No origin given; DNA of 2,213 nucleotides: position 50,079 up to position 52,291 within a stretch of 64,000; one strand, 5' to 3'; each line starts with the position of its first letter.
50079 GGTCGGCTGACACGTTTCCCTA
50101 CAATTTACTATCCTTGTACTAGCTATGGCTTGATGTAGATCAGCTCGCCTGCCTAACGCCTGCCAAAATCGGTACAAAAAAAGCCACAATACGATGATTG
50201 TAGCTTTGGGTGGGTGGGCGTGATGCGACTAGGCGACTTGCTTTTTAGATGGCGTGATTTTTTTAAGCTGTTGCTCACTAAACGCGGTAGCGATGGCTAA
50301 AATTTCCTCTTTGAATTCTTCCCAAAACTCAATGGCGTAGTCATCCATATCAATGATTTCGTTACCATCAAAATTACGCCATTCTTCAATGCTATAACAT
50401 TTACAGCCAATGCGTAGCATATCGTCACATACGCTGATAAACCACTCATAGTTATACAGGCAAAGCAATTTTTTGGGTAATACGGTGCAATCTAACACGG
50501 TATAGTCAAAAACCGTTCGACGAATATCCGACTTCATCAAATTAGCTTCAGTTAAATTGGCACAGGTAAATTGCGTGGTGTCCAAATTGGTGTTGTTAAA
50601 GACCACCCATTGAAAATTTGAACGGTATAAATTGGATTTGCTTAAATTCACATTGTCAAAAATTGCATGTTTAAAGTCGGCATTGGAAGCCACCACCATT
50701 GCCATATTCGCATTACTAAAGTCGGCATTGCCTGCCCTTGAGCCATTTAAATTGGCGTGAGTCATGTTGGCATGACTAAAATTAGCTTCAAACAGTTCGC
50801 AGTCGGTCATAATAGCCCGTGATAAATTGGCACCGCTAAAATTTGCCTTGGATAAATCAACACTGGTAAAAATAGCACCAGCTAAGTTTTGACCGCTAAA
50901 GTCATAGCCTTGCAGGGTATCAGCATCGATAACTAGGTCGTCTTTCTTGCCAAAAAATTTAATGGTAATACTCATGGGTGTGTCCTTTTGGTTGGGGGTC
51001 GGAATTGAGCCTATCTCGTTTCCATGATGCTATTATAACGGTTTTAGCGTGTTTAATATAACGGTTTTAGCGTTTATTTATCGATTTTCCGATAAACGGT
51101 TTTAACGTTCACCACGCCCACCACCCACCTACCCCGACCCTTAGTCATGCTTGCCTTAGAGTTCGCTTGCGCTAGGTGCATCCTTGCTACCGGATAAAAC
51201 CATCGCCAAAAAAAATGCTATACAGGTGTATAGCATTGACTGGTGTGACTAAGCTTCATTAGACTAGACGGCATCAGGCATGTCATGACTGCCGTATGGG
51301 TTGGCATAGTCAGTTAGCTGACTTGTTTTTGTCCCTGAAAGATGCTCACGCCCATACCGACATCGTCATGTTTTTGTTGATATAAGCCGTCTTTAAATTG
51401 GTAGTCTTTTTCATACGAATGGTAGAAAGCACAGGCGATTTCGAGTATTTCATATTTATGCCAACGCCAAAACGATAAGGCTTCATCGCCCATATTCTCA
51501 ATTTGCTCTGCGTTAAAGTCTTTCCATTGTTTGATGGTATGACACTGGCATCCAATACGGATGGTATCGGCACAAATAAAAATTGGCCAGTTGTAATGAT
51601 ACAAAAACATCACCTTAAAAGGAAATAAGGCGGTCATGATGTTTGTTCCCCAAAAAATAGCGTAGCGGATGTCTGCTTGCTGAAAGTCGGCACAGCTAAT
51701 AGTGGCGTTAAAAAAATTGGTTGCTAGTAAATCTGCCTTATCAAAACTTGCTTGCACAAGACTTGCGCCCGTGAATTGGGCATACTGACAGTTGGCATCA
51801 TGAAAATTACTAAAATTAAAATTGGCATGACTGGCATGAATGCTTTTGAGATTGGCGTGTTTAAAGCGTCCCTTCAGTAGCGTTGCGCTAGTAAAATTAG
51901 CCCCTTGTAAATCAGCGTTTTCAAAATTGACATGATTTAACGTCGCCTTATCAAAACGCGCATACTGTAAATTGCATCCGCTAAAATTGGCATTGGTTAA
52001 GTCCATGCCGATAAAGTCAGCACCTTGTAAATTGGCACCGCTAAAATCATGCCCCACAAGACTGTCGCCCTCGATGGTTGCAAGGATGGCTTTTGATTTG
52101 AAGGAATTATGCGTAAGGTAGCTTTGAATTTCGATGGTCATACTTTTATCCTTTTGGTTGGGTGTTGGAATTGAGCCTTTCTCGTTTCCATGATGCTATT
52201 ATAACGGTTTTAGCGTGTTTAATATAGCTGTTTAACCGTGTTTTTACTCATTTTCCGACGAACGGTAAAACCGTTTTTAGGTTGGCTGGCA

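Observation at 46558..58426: Four pentapeptide-repeat paralogs with a conserved C-terminal Cys/His module: candidate DNA-mimic anti-restriction proteins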

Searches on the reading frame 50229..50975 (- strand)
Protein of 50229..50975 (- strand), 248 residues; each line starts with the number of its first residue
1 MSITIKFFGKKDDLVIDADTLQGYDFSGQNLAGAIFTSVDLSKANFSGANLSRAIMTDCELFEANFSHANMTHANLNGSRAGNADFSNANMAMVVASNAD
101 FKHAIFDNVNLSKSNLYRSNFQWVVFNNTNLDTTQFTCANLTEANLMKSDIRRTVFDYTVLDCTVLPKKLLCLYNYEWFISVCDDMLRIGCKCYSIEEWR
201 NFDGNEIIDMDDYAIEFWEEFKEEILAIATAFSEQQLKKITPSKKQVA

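Call 3: search_protein_families(library=pfam, proteins=[window:50229-50975:-], max_evalue=0.01)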
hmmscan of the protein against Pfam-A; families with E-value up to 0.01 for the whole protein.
window:50229-50975:- (248 aa): 5 families
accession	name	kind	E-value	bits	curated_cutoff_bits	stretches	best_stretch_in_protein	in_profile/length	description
PF00805.28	Pentapeptide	-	3.8e-28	97.1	20.2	4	25-58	7-40/40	Pentapeptide repeats (8 copies)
PF13599.13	Pentapeptide_4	-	8e-17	61.5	38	2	34-92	6-64/78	Pentapeptide repeat region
PF13576.12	Pentapeptide_3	-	2.9e-12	47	27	3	26-64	6-47/48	Pentapeptide repeats (9 copies)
PF25296.1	Decapeptide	-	3.2e-06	27.4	45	1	18-87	4-73/74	Decapeptide repeat region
PF23894.2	LD_SV2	-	0.0007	20.3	29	1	61-143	10-89/92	SV2A/B/C luminal domain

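Call 74: search_protein_families(library=ncbifam, proteins=[window:50229-50975:-], max_evalue=0.001)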
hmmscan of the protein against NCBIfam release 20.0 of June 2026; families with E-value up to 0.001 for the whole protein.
window:50229-50975:- (248 aa): 19 families
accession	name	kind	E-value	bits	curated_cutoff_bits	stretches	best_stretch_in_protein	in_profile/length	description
NF047416.1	penta_HetL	equivalog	6.6e-21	74.8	260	2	21-153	80-215/218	heterocyst differentiation pentapeptide repeat protein HetL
NF052603.1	penta_Alr5209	equivalog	5.9e-15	55.4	125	2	24-103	18-97/113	Alr5209 family pentapeptide repeat protein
NF011743.0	PRK15196.1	equivalog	5.8e-14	51.7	354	1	25-145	208-328/350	type III secretion system effector PipB2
NF011744.0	PRK15197.1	equivalog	1.3e-13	50.8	274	2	21-86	171-246/291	SPI-2 type III secretion system effector PipB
NF033086.2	penta_rpt_Qnr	equivalog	9.8e-13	48.3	240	2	53-159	60-161/211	Qnr family pentapeptide repeat protein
NF000071.4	penta_rpt_QnrA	exception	3.9e-11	43.1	450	2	13-69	46-102/218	QnrA family quinolone resistance pentapeptide repeat protein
NF038182.1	penta_rpt_SmQnr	exception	7.6e-11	42.2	460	2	25-79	141-195/215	SmQnr family pentapeptide repeat protein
NF033375.2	penta_rpt_QnrE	exception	1.1e-10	41.8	480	1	21-156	25-161/214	QnrE family quinolone resistance pentapeptide repeat protein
NF000056.3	penta_rpt_QnrS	exception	2.3e-10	40.5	460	1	17-171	24-179/218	QnrS family quinolone resistance pentapeptide repeat protein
NF000420.1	penta_rpt_QnrB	exception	4.8e-10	39.8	460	1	17-155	21-160/214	QnrB family quinolone resistance pentapeptide repeat protein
NF000139.2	penta_rpt_QnrD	exception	2.7e-09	37.3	425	1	21-116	91-191/214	QnrD family quinolone resistance pentapeptide repeat protein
NF000421.1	penta_rpt_QnrVC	exception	3.6e-09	36.9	460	1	15-71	48-104/218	QnrVC family quinolone resistance pentapeptide repeat protein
NF033900.0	T4SS_IcmE_DotG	equivalog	4.7e-09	34.9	750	1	18-158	300-441/1008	type IVB secretion system protein DotG/IcmE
NF012151.0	penta_rpt_QnrAS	exception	4.8e-08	33.3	490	1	34-104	112-182/218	QnrAS family quinolone resistance pentapeptide repeat protein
NF007264.0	PRK09718.1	equivalog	1.6e-07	30.5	326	1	13-153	79-222/512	SopA family protein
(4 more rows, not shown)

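Call 76: search_protein_families(library=padloc, proteins=[window:50229-50975:-], max_evalue=0.01)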
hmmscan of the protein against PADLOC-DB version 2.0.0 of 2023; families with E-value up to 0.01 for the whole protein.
window:50229-50975:- (248 aa): 0 families

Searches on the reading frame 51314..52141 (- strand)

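Call 3: search_protein_families(library=pfam, proteins=[window:51314-52141:-], max_evalue=0.01)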
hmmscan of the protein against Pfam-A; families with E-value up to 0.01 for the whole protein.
window:51314-52141:- (275 aa): 5 families
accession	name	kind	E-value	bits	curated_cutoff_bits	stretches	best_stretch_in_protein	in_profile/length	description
PF00805.28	Pentapeptide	-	1.9e-28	98.1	20.2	5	28-55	13-40/40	Pentapeptide repeats (8 copies)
PF13599.13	Pentapeptide_4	-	2.4e-25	88.8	38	3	33-101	8-76/78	Pentapeptide repeat region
PF13576.12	Pentapeptide_3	-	3.6e-15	56.4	27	3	49-87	2-42/48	Pentapeptide repeats (9 copies)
PF25296.1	Decapeptide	-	1.6e-08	34.8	45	1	33-102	2-71/74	Decapeptide repeat region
PF23894.2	LD_SV2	-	0.00035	21.3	29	0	87-150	26-89/92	SV2A/B/C luminal domain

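Call 74: search_protein_families(library=ncbifam, proteins=[window:51314-52141:-], max_evalue=0.001)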
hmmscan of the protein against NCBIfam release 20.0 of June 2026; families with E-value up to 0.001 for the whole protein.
window:51314-52141:- (275 aa): 19 families
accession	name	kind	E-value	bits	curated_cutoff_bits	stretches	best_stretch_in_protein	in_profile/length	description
NF047416.1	penta_HetL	equivalog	7.3e-21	74.6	260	1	28-171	65-206/218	heterocyst differentiation pentapeptide repeat protein HetL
NF052603.1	penta_Alr5209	equivalog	1e-18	67.5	125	3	62-141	14-93/113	Alr5209 family pentapeptide repeat protein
NF011743.0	PRK15196.1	equivalog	2.9e-14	52.7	354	1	25-171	141-282/350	type III secretion system effector PipB2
NF011744.0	PRK15197.1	equivalog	9.9e-13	47.9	274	2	16-100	143-228/291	SPI-2 type III secretion system effector PipB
NF000421.1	penta_rpt_QnrVC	exception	2.9e-10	40.4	460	1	36-165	52-186/218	QnrVC family quinolone resistance pentapeptide repeat protein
NF038182.1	penta_rpt_SmQnr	exception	3.1e-10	40.2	460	2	24-79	143-198/215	SmQnr family pentapeptide repeat protein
NF033086.2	penta_rpt_Qnr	equivalog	4.3e-10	39.7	240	1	36-161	46-176/211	Qnr family pentapeptide repeat protein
NF000056.3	penta_rpt_QnrS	exception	1.4e-09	37.9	460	1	66-169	6-105/218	QnrS family quinolone resistance pentapeptide repeat protein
NF012151.0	penta_rpt_QnrAS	exception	2.6e-09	37.4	490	1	39-158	55-179/218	QnrAS family quinolone resistance pentapeptide repeat protein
NF012152.0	penta_rpt_QnrC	exception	6.5e-09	36.1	500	1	28-94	89-165/221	QnrC family quinolone resistance pentapeptide repeat protein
NF033900.0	T4SS_IcmE_DotG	equivalog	7e-09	34.3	750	1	33-159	308-435/1008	type IVB secretion system protein DotG/IcmE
NF000420.1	penta_rpt_QnrB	exception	8.8e-08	32.4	460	1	22-158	19-161/214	QnrB family quinolone resistance pentapeptide repeat protein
NF000071.4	penta_rpt_QnrA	exception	2.2e-07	30.9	450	1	36-160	52-176/218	QnrA family quinolone resistance pentapeptide repeat protein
NF033375.2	penta_rpt_QnrE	exception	2.3e-07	31.1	480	1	29-150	16-133/214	QnrE family quinolone resistance pentapeptide repeat protein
NF000139.2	penta_rpt_QnrD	exception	3.9e-07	30.3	425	1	26-117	13-100/214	QnrD family quinolone resistance pentapeptide repeat protein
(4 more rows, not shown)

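Call 76: search_protein_families(library=padloc, proteins=[window:51314-52141:-], max_evalue=0.01)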
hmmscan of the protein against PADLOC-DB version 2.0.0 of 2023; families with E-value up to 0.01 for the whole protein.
window:51314-52141:- (275 aa): 0 families
